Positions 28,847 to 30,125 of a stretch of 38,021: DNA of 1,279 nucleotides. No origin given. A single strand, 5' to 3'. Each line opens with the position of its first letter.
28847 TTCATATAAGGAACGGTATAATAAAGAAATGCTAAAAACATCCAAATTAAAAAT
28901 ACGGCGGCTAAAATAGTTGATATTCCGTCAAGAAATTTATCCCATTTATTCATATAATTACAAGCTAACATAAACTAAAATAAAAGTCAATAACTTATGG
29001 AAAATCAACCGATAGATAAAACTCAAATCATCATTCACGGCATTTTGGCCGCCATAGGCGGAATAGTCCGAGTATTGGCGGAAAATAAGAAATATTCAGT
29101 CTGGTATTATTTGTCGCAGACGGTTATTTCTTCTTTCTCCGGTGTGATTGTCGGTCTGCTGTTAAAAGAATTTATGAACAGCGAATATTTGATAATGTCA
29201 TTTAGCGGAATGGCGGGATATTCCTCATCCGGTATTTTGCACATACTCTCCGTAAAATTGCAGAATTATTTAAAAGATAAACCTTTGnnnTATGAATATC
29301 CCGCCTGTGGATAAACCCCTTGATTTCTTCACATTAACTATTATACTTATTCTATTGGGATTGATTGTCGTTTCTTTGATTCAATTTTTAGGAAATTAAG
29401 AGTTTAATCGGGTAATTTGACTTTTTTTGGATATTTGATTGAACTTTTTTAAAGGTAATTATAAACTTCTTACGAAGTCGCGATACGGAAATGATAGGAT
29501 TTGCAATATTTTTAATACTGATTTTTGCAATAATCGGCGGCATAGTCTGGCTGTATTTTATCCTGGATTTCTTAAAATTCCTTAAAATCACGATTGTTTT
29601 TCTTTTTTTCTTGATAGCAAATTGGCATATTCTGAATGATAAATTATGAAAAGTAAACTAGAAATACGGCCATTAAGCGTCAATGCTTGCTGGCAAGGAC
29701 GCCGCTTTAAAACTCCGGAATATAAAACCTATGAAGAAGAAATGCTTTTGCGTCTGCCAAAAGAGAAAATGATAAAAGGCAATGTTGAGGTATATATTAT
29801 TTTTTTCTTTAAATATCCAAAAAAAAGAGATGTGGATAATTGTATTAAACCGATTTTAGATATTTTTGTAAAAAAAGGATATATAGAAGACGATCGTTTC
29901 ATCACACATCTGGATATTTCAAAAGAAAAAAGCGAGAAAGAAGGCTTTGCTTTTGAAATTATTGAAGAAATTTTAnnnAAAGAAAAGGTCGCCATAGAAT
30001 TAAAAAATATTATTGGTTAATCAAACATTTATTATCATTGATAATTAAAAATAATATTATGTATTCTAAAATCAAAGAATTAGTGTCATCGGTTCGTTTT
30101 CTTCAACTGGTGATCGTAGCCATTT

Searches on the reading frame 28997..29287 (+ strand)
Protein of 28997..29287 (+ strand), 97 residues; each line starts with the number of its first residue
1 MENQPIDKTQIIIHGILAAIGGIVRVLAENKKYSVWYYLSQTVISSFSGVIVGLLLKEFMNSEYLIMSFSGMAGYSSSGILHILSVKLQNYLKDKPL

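Call 8: search_protein_families(library=phrogs, proteins=[window:28997-29287:+], max_evalue=0.001)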
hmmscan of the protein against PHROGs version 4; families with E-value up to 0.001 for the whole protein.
window:28997-29287:+ (97 aa): 3 families
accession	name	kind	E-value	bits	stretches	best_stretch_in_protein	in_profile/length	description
phrog_6384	-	lysis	1.8e-12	47.9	1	6-95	9-105/111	holin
phrog_785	-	lysis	7.9e-12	45.9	1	10-94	13-103/107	holin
phrog_24892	-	unknown function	0.00082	20.4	1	4-81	9-90/148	-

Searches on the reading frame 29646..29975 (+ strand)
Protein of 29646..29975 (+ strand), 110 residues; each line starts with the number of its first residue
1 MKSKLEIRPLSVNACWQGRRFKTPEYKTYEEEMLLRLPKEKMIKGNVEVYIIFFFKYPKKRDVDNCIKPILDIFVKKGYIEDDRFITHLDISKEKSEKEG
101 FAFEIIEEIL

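Call 8: search_protein_families(library=phrogs, proteins=[window:29646-29975:+], max_evalue=0.001)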
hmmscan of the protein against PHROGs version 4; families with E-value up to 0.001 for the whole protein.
window:29646-29975:+ (110 aa): 6 families
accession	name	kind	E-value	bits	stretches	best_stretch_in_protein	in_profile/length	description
phrog_11573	-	unknown function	2.7e-22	80.1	1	4-103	4-105/110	-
phrog_34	-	DNA, RNA and nucleotide metabolism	1.9e-13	51.7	1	9-106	85-191/259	RusA-like Holliday junction resolvase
phrog_140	-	DNA, RNA and nucleotide metabolism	2.8e-13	51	1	21-107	63-167/219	RusA-like Holliday junction resolvase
phrog_1682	-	DNA, RNA and nucleotide metabolism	9e-08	32.8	1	13-100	45-137/387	RusA-like Holliday junction resolvase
phrog_1532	-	unknown function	6.1e-05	23.7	1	44-100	7-63/80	-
phrog_11894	-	DNA, RNA and nucleotide metabolism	0.00011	23.5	1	35-94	44-106/122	RusA-like Holliday junction resolvase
